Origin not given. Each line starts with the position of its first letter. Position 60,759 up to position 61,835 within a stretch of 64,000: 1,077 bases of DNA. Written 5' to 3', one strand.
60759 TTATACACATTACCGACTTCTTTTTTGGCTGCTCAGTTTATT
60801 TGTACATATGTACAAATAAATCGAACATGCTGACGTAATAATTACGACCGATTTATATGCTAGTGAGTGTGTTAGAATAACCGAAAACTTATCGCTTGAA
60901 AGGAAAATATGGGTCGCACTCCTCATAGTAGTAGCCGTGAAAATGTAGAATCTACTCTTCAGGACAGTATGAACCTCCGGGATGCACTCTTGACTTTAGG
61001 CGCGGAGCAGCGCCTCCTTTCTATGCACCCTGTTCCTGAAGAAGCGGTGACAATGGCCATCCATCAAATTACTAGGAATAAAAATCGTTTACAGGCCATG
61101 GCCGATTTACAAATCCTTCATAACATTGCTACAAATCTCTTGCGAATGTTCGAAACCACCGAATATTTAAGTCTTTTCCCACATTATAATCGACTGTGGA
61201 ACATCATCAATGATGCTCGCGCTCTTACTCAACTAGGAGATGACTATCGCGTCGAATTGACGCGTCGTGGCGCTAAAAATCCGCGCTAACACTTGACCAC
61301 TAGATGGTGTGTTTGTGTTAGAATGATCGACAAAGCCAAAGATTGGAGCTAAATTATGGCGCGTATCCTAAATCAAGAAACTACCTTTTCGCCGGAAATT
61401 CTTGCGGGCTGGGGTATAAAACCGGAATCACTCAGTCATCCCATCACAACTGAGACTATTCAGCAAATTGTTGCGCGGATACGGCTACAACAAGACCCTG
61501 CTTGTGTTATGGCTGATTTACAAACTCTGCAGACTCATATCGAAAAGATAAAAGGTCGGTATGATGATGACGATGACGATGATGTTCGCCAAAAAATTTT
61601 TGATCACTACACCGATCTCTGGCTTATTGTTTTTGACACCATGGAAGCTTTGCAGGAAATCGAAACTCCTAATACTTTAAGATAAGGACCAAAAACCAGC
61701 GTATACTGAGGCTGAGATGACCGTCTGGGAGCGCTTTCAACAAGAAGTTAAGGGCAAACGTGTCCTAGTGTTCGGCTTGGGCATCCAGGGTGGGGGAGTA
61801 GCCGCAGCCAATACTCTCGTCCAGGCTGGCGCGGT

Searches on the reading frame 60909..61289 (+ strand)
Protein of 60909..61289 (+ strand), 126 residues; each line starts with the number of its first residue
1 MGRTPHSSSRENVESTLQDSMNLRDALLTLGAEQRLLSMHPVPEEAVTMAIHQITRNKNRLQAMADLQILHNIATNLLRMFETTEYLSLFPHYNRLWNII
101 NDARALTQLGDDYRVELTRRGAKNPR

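Call 10: search_protein_families(library=pfam, proteins=[window:60909-61289:+], max_evalue=0.1)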
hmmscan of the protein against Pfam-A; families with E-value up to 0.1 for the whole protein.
window:60909-61289:+ (126 aa): 0 families

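Call 20: find_homologous_proteins(query=window:60909-61289:+, max_evalue=0.001)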
Query window:60909-61289:+ (126 aa): 1 proteins with E <= 0.001 among 4 candidates.
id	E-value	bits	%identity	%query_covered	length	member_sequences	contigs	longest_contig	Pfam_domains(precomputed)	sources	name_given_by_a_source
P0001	4.7e-76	270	100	100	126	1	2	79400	-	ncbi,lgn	-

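Call 21: find_encoding_contigs(protein=P0001, flank=10000, max_places=4)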
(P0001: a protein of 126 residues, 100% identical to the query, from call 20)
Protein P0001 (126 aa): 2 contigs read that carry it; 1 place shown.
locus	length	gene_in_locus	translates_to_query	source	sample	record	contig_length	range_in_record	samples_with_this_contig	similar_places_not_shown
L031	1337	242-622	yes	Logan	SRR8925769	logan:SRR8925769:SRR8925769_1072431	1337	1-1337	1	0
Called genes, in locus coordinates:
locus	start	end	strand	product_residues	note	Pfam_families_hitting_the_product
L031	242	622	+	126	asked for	-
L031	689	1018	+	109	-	-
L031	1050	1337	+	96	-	?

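Call 73: search_protein_families(library=padloc, proteins=[window:60909-61289:+], max_evalue=0.1)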
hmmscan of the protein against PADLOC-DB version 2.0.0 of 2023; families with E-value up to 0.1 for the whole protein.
window:60909-61289:+ (126 aa): 0 families

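Call 74: search_protein_families(library=ncbifam, proteins=[window:60909-61289:+], max_evalue=0.1)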
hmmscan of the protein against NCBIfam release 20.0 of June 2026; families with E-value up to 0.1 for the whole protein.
window:60909-61289:+ (126 aa): 0 families

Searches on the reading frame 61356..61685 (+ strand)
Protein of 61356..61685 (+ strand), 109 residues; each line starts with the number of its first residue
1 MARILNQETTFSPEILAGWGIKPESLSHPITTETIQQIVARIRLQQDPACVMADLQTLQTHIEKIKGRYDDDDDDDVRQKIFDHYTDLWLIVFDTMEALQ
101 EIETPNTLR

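Call 10: search_protein_families(library=pfam, proteins=[window:61356-61685:+], max_evalue=0.1)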
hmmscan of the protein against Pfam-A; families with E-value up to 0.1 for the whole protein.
window:61356-61685:+ (109 aa): 2 families
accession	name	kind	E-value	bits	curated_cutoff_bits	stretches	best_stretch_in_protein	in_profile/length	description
PF24033.1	DUF7342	-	0.014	15.8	31.6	1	37-84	68-115/150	Family of unknown function (DUF7342)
PF02096.25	60KD_IMP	-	0.048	14.1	35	1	47-86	22-60/163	60Kd inner membrane protein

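Call 73: search_protein_families(library=padloc, proteins=[window:61356-61685:+], max_evalue=0.1)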
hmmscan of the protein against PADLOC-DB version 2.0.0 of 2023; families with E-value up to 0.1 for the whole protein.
window:61356-61685:+ (109 aa): 0 families

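Call 74: search_protein_families(library=ncbifam, proteins=[window:61356-61685:+], max_evalue=0.1)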
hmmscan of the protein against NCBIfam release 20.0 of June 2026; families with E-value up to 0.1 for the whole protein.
window:61356-61685:+ (109 aa): 1 family
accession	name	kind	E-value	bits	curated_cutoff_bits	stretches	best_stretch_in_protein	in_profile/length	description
NF001265.0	PRK00227.1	equivalog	0.068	11.3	799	1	31-104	426-497/693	[protein-PII] uridylyltransferase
